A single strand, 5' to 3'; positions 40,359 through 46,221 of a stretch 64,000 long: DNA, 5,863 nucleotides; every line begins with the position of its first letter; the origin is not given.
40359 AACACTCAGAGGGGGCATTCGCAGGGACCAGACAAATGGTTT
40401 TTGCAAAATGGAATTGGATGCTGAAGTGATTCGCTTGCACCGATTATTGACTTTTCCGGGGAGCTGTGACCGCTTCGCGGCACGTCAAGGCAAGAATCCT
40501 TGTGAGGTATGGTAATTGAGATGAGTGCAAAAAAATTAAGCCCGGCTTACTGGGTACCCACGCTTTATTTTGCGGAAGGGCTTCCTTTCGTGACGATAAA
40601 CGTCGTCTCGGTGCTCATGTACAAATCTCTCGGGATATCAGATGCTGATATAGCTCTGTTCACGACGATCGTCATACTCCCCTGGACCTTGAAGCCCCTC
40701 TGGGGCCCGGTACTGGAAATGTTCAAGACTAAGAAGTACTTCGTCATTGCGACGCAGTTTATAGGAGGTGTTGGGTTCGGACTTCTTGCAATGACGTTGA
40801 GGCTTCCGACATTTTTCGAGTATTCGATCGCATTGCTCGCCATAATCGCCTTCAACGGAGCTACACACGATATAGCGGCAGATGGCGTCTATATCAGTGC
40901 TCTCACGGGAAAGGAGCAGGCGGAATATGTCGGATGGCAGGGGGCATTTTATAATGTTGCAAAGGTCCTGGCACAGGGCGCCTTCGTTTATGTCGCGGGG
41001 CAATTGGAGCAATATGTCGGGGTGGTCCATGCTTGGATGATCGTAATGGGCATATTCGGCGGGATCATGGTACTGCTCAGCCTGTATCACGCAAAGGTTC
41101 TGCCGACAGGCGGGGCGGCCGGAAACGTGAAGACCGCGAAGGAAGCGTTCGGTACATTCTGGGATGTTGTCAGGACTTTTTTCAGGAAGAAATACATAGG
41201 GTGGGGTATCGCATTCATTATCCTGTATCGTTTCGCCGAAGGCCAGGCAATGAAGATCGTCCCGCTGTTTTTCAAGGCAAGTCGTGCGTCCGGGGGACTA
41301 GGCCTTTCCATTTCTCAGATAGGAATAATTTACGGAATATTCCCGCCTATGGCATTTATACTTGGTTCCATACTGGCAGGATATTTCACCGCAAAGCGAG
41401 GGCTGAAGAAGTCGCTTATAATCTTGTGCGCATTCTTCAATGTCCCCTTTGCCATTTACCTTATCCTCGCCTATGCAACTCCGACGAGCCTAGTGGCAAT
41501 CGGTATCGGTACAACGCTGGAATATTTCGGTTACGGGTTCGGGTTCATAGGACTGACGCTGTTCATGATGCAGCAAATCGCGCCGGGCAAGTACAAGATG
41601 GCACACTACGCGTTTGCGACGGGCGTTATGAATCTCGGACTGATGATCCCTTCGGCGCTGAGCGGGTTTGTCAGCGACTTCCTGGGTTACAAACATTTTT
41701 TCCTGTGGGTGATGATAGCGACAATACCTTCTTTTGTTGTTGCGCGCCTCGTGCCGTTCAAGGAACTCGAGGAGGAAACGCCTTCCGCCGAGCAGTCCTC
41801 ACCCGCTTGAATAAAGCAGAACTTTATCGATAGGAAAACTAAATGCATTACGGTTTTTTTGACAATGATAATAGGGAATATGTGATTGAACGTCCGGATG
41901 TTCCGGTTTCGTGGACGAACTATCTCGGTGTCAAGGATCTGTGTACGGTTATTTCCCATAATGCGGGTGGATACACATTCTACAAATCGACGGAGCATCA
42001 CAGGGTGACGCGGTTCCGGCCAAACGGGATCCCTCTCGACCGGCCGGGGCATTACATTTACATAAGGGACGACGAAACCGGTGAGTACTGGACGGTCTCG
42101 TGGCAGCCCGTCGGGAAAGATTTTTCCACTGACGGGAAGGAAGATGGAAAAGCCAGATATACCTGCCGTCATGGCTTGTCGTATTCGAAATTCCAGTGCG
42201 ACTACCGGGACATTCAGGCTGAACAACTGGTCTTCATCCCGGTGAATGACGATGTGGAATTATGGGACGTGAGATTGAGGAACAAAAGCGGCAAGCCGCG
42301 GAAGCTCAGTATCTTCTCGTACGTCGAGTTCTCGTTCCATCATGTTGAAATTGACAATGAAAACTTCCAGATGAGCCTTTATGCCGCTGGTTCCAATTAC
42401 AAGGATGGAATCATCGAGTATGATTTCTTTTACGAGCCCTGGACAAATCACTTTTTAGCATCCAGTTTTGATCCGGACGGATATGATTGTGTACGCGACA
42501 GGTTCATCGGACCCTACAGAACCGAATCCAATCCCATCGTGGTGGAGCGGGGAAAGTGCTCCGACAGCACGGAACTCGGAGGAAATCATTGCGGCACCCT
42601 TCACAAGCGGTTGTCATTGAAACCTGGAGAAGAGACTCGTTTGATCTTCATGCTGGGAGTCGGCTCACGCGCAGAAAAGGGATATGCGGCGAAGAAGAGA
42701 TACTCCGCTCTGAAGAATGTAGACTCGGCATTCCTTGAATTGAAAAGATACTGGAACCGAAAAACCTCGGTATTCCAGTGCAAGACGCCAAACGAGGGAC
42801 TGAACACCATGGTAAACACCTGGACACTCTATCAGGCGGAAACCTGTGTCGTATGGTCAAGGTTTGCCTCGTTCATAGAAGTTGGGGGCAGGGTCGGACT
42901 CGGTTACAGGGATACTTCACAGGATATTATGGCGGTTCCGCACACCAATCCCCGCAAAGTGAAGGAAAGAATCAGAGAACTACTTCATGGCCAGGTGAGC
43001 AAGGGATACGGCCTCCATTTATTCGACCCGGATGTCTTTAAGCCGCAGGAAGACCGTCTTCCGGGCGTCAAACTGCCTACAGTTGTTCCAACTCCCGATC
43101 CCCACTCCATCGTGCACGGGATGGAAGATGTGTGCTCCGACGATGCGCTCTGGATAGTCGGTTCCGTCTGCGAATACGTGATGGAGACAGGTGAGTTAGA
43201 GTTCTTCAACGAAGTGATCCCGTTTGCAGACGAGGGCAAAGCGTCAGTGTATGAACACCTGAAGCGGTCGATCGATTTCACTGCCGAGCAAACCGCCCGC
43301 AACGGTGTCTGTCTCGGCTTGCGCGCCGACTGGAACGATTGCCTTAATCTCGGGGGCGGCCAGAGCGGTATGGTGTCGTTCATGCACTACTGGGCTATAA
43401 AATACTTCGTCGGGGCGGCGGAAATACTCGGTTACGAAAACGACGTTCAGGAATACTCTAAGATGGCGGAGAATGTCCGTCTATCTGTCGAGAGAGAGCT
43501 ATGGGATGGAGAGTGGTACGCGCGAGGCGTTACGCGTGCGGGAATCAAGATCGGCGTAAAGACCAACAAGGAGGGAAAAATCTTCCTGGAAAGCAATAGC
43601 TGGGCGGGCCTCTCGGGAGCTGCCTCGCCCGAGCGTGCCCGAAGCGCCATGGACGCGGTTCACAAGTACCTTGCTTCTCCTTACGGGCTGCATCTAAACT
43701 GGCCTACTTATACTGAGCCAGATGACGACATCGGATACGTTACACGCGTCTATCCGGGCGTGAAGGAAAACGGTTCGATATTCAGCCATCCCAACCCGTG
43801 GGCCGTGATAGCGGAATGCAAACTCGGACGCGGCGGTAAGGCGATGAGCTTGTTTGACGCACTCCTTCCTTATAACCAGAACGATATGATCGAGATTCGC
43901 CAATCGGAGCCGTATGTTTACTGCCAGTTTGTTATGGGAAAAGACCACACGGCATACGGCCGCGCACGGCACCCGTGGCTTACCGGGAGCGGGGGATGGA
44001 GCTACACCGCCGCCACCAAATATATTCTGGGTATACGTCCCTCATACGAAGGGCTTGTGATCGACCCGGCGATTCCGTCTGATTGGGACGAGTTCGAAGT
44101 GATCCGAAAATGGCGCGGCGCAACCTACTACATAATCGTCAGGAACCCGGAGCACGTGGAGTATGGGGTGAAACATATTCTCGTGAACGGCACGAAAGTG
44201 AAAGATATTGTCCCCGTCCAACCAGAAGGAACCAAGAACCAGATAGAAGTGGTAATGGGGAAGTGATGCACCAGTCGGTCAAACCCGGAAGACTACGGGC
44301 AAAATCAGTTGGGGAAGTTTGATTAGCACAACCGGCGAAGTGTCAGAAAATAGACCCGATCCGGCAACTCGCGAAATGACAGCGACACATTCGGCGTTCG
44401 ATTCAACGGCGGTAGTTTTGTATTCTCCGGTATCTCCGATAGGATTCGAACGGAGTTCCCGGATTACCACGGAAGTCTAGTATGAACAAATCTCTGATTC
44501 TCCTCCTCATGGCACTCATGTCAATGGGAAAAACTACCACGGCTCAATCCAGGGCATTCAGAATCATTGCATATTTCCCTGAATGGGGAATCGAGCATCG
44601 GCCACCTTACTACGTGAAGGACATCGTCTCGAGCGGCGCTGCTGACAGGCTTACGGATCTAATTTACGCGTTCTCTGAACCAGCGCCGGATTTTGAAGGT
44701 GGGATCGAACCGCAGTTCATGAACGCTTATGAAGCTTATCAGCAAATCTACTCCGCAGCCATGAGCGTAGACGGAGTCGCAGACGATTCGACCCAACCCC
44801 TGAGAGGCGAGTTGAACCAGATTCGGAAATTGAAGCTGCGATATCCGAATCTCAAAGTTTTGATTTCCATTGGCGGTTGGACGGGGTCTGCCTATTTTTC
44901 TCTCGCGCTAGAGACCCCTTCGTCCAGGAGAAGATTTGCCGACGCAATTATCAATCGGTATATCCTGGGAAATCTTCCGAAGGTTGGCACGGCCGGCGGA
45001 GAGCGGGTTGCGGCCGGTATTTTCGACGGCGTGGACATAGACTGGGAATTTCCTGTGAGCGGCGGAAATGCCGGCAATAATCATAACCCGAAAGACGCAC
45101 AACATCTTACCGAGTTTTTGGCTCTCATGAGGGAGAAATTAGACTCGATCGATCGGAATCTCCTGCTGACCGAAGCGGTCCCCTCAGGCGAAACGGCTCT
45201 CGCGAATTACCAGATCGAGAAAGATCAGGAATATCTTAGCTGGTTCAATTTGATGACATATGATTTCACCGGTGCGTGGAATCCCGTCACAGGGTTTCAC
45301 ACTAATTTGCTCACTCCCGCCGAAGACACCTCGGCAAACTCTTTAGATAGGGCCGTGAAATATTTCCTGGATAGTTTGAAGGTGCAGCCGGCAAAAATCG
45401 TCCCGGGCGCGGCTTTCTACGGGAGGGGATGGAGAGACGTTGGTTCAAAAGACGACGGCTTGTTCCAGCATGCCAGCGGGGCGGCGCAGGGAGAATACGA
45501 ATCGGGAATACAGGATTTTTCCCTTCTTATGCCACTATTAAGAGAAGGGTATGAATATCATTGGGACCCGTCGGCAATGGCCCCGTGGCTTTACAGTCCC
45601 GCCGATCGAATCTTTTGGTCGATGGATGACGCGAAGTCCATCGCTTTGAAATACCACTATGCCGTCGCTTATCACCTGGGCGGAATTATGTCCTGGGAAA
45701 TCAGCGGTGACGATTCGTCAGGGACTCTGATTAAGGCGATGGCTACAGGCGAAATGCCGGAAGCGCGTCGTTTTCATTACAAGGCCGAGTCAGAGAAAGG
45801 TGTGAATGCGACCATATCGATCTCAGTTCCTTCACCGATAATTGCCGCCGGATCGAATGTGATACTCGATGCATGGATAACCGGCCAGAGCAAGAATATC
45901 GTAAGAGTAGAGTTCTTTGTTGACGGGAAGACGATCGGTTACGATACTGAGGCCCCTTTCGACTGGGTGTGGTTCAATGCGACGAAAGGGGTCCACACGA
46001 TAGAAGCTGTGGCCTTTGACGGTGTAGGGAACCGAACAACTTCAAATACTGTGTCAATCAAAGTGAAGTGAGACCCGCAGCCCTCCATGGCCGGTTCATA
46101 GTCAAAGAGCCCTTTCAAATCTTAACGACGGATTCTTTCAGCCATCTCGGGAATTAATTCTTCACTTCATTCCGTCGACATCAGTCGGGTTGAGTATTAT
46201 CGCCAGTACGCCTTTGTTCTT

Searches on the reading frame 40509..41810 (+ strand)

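Call 49: search_protein_families(library=pfam, proteins=[window:40509-41810:+], max_evalue=0.0001)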
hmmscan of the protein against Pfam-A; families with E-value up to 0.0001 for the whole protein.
window:40509-41810:+ (433 aa): 2 families
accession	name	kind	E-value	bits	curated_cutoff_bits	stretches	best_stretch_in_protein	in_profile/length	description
PF07690.21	MFS_1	-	2.5e-19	69.9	33.4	2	20-375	5-336/347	Major Facilitator Superfamily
PF03092.22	BT1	-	4.2e-06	26.2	22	1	33-193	12-173/432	BT1 family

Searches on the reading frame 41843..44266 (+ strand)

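Call 65: search_protein_families(library=pfam, proteins=[window:41843-44266:+], max_evalue=0.0001)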
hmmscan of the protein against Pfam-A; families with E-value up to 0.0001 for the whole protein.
window:41843-44266:+ (807 aa): 2 families
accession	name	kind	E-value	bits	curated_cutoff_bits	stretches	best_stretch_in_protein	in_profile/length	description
PF17167.11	Glyco_hydro_94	-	1.2e-174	581.4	27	1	303-730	1-420/420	Glycosyl hydrolase 94 superfamily, catalytic domain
PF06165.18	GH94_b-supersand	-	7.3e-76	255.4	23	1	21-272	1-251/251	Glycosyl hydrolase 94, supersandwich domain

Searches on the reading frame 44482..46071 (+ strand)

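Call 65: search_protein_families(library=pfam, proteins=[window:44482-46071:+], max_evalue=0.0001)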
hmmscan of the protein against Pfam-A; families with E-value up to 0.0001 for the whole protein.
window:44482-46071:+ (529 aa): 2 families
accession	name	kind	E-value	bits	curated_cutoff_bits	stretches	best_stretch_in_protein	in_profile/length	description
PF00704.34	Glyco_hydro_18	-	1.6e-65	222.3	29.6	1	27-410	1-317/317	Glycosyl hydrolases family 18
PF17957.7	Big_7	-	2.3e-09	38.2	24.1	1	445-509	3-70/70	Bacterial Ig domain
